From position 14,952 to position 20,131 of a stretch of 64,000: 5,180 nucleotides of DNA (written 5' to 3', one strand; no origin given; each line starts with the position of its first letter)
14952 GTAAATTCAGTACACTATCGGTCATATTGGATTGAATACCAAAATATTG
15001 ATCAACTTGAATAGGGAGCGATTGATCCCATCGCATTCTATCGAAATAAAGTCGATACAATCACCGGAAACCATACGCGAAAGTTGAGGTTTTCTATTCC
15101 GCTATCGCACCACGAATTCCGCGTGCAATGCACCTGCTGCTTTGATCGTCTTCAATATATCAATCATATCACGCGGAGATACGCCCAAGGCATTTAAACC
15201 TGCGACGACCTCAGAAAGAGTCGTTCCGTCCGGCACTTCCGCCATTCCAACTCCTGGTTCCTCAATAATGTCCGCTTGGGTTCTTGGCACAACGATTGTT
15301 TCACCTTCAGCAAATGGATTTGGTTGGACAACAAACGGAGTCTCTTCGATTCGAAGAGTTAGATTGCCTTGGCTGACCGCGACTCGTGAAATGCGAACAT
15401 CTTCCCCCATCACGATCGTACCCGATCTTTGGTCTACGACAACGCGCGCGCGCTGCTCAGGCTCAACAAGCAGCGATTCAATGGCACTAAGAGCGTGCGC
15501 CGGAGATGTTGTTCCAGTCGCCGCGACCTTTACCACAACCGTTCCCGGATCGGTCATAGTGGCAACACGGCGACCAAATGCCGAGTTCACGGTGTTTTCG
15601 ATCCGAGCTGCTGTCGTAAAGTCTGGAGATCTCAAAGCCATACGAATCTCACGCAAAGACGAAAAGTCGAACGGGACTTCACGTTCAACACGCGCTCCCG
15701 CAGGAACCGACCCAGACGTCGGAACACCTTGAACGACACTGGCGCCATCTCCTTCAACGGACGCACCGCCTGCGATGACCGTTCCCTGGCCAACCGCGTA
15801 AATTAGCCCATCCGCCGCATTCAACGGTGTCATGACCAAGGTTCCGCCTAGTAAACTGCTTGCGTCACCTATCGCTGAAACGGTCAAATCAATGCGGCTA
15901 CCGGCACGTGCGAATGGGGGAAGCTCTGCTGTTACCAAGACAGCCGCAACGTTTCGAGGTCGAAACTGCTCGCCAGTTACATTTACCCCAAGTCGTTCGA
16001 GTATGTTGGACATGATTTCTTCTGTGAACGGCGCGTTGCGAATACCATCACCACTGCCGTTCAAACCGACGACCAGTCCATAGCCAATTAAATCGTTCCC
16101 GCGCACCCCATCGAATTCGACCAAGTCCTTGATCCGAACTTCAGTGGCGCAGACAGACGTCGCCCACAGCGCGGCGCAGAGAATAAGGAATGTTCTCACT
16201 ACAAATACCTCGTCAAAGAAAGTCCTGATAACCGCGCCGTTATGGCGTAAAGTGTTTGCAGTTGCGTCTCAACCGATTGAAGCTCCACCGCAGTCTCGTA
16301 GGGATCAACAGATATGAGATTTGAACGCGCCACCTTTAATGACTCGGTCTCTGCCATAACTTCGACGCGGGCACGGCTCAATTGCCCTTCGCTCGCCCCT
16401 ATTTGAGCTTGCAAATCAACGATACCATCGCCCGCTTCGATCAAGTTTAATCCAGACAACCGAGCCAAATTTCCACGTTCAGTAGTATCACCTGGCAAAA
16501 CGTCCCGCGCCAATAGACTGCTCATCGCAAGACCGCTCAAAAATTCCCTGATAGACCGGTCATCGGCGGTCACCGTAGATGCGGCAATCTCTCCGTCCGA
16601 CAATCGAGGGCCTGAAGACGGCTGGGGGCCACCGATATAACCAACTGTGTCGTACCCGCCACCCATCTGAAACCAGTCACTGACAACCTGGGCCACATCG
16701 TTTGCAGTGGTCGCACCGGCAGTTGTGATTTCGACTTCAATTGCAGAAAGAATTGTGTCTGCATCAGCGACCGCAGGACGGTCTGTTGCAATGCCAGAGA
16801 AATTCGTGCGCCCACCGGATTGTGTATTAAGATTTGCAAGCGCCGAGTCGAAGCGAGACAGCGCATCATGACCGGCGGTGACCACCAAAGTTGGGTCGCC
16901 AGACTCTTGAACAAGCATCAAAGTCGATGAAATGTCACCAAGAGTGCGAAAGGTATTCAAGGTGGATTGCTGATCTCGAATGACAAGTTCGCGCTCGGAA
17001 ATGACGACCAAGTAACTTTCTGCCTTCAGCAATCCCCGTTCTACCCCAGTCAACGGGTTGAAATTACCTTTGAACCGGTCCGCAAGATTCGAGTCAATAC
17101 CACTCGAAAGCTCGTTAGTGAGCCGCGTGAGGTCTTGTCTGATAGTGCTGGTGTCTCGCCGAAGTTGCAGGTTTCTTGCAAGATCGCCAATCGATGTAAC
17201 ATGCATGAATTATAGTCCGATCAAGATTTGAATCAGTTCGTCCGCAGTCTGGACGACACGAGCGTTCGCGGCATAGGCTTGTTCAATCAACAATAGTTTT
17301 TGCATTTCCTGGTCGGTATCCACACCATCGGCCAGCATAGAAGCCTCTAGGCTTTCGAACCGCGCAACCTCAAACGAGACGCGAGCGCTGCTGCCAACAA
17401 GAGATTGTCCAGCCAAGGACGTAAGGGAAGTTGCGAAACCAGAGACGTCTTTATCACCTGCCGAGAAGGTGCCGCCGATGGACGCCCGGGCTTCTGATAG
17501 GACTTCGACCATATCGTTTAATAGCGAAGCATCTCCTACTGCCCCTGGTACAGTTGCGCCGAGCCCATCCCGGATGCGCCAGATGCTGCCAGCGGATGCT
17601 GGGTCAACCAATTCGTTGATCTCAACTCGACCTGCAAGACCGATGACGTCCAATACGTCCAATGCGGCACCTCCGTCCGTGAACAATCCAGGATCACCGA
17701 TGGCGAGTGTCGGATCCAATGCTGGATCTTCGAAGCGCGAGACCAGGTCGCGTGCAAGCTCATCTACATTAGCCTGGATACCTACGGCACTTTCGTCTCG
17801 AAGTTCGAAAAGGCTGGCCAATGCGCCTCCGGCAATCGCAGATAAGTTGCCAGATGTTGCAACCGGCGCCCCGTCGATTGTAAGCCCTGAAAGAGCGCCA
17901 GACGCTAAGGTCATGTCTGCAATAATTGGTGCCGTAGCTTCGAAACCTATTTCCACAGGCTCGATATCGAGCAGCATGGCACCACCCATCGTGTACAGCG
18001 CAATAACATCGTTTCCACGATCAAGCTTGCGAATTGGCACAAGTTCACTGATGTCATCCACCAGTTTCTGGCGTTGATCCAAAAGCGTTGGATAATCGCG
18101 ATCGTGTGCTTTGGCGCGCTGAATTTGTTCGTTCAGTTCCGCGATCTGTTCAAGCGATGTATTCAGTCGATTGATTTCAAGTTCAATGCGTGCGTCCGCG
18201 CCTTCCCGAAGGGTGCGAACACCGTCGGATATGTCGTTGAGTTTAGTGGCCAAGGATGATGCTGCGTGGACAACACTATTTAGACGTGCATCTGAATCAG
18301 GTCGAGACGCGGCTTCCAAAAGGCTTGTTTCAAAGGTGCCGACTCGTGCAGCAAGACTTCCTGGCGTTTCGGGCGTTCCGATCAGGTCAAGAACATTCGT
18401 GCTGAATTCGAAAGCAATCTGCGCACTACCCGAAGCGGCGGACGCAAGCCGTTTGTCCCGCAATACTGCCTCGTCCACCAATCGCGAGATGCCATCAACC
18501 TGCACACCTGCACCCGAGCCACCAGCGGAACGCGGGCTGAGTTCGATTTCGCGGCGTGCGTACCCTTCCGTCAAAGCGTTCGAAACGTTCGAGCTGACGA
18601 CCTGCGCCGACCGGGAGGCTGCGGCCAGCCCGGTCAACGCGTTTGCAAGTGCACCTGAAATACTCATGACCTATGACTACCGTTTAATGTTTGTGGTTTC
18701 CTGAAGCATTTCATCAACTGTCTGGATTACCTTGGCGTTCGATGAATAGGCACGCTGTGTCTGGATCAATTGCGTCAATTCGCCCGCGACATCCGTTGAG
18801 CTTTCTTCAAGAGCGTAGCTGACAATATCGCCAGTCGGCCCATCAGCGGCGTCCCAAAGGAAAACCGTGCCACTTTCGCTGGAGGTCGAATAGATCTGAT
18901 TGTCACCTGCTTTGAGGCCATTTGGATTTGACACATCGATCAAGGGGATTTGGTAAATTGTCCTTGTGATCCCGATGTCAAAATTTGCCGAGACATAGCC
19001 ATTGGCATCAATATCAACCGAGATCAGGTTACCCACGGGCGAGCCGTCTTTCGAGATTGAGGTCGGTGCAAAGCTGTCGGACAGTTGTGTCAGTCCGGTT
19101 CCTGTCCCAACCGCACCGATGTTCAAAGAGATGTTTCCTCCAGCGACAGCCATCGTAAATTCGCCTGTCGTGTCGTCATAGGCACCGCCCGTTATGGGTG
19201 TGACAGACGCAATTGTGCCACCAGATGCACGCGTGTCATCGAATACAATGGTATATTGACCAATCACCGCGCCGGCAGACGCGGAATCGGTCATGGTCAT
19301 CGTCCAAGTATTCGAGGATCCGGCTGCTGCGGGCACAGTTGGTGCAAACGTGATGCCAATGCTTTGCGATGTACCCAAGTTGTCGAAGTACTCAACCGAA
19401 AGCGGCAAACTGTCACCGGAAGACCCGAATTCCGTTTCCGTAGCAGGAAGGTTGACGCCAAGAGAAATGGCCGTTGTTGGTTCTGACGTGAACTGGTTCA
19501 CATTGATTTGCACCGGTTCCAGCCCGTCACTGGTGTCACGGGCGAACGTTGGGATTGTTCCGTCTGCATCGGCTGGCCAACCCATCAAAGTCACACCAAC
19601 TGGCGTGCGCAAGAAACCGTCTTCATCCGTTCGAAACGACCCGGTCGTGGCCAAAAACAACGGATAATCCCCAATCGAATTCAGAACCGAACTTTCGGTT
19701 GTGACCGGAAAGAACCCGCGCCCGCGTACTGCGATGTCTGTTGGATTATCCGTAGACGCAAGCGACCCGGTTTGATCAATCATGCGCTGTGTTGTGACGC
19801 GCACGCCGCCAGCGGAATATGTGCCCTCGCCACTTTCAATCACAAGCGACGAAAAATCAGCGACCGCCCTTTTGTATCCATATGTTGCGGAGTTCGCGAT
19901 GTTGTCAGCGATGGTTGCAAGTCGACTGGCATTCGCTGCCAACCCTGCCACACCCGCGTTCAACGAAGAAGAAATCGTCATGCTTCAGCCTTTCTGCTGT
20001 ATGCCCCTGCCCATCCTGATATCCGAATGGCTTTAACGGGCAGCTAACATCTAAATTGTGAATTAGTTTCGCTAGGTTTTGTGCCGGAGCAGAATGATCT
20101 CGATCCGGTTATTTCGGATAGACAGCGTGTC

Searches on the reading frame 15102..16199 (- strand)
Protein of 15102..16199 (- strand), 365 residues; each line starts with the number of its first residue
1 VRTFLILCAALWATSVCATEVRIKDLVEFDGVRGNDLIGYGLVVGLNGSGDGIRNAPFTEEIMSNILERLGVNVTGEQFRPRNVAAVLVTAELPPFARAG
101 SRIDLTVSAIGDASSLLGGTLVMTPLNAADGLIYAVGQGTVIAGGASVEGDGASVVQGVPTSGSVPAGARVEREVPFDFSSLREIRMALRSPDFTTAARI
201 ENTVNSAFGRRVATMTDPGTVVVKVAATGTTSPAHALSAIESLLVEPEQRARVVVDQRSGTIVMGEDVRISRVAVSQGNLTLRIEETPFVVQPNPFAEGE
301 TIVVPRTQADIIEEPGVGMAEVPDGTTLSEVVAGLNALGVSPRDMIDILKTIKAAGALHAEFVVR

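Call 8: search_protein_families(library=pfam, proteins=[window:15102-16199:-], max_evalue=0.00001)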
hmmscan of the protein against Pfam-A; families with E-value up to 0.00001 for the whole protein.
window:15102-16199:- (365 aa): 1 family
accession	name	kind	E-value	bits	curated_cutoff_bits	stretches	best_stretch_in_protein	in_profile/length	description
PF02119.21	FlgI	-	5.4e-134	446.9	25.3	1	22-364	1-343/343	Flagellar P-ring protein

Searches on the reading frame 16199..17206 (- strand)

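Call 8: search_protein_families(library=pfam, proteins=[window:16199-17206:-], max_evalue=0.00001)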
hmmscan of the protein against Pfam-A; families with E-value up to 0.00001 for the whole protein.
window:16199-17206:- (335 aa): 1 family
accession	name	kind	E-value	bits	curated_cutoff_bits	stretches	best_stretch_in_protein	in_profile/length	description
PF00700.27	Flagellin_C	-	4.5e-09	36.9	23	1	260-335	9-86/86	Bacterial flagellin C-terminal helical region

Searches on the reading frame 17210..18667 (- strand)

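Call 8: search_protein_families(library=pfam, proteins=[window:17210-18667:-], max_evalue=0.00001)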
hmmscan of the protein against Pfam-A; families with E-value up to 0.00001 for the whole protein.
window:17210-18667:- (485 aa): 2 families
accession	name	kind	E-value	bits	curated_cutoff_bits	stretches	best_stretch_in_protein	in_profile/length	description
PF22638.1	FlgK_D1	-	2.7e-30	106.1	28.6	1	103-312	13-214/233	Flagellar hook-associated protein FlgK helical domain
PF06429.18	Flg_bbr_C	-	3.1e-09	36.6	23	1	448-484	9-45/46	Flagellar basal body rod FlgEFG protein C-terminal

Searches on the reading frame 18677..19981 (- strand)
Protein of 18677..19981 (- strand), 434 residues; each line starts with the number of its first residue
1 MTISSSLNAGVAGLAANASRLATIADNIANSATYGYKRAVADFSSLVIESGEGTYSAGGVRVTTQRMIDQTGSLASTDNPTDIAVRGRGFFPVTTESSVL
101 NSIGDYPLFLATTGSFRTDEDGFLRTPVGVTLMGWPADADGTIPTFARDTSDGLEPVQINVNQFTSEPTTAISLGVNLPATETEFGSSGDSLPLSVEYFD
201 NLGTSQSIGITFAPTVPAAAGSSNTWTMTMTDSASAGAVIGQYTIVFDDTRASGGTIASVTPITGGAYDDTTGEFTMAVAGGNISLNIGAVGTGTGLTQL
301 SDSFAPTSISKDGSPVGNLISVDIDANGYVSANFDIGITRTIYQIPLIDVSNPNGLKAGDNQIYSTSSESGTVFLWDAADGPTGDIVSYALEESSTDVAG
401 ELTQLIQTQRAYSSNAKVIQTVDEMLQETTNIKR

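Call 10: search_protein_families(library=pfam, proteins=[window:18677-19981:-], max_evalue=0.00001)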
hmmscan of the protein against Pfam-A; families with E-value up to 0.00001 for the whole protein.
window:18677-19981:- (434 aa): 3 families
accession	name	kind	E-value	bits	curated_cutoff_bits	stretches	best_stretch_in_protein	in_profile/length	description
PF06429.18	Flg_bbr_C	-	7.4e-15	54.6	23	1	389-432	3-46/46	Flagellar basal body rod FlgEFG protein C-terminal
PF07559.19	FlgE_D2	-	4.5e-06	27.6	22.7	1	195-313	25-141/142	Flagellar basal body protein FlaE D2 domain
PF00460.25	Flg_bb_rod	-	4.9e-06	26.8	20.7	0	7-37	1-31/31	Flagella basal body rod protein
